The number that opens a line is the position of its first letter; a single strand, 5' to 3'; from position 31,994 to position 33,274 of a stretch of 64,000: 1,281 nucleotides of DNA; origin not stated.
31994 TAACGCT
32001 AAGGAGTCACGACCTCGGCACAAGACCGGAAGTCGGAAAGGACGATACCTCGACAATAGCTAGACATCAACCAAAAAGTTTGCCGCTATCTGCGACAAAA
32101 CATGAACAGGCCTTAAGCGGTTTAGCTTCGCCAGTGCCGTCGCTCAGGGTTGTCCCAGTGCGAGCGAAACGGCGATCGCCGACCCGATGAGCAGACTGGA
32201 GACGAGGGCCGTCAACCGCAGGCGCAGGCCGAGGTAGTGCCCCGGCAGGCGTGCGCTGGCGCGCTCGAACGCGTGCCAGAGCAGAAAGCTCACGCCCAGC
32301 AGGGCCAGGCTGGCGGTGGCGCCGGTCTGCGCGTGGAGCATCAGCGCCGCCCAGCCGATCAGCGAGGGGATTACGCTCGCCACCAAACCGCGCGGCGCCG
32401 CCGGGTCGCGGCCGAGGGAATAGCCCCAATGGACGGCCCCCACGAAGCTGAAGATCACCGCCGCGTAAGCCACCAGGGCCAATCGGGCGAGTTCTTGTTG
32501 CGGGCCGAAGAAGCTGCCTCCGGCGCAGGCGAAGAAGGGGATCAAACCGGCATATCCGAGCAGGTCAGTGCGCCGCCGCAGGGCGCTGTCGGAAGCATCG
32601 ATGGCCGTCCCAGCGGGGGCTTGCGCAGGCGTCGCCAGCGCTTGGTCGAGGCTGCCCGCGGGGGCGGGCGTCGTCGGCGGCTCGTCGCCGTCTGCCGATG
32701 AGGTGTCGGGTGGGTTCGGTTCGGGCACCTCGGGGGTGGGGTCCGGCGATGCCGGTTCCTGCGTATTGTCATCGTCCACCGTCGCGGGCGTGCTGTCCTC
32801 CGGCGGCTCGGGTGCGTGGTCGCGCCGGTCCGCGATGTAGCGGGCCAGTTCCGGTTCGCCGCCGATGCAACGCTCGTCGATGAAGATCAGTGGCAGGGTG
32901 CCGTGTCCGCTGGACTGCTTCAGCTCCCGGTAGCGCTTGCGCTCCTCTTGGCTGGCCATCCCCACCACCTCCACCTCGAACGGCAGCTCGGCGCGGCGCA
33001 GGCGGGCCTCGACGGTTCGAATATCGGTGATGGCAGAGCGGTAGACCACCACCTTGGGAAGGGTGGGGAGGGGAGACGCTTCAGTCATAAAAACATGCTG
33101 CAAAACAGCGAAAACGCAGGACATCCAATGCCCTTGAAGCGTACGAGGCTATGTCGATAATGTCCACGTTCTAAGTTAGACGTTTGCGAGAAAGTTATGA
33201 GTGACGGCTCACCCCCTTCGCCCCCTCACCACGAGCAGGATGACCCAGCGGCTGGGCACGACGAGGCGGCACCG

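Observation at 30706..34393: A ~4-kb non-flagellar regulatory/redox block splits the flagellar cluster between fliK and fliL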

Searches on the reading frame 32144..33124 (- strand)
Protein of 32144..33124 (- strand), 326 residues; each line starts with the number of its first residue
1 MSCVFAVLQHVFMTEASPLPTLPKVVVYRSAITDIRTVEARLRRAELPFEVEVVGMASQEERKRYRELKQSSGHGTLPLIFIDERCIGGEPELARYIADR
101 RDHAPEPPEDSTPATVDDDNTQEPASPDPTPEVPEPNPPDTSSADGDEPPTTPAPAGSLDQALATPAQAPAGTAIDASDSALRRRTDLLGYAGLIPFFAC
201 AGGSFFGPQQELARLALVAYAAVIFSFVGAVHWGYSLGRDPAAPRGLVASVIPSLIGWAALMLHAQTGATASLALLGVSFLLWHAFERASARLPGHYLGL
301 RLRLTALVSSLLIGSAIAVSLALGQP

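Call 3: search_protein_families(library=pfam, proteins=[window:32144-33124:-], max_evalue=0.01)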
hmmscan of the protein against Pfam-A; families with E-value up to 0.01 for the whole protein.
window:32144-33124:- (326 aa): 1 family
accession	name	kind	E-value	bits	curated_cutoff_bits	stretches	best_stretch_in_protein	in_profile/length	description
PF11911.13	DUF3429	-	1.9e-25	90.2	39.1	1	187-316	6-143/144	Protein of unknown function (DUF3429)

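Call 4: search_protein_families(library=ncbifam, proteins=[window:32144-33124:-], max_evalue=0.01)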
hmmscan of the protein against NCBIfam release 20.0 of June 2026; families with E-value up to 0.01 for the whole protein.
window:32144-33124:- (326 aa): 3 families
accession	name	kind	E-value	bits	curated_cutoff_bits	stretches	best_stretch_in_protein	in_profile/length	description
TIGR02180.1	GRX_euk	equivalog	0.00022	21.4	87.25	1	42-95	19-73/84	glutaredoxin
TIGR02181.1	GRX_bact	equivalog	0.0012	19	90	1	59-95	33-69/80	glutaredoxin 3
NF007923.0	PRK10638.1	equivalog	0.0085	16.1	129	0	61-93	37-69/83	glutaredoxin 3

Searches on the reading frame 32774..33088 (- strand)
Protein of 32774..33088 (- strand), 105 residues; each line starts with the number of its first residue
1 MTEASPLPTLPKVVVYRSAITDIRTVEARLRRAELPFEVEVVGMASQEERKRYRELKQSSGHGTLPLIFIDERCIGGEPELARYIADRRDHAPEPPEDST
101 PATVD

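Call 73: search_protein_families(library=pfam, proteins=[window:32774-33088:-], max_evalue=5)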
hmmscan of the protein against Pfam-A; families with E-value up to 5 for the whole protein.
window:32774-33088:- (105 aa): 4 families
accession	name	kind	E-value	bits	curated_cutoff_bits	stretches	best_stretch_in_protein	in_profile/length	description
PF00462.30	Glutaredoxin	-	0.0028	18.2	22.9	1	26-75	15-60/60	Glutaredoxin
PF13409.12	GST_N_2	-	0.02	15.9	25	1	30-87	12-69/70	Glutathione S-transferase, N-terminal domain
PF13417.12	GST_N_3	-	0.13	13.1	22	1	28-90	15-72/75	Glutathione S-transferase, N-terminal domain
PF02798.26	GST_N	-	0.24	12.2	20.9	1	18-75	7-64/76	Glutathione S-transferase, N-terminal domain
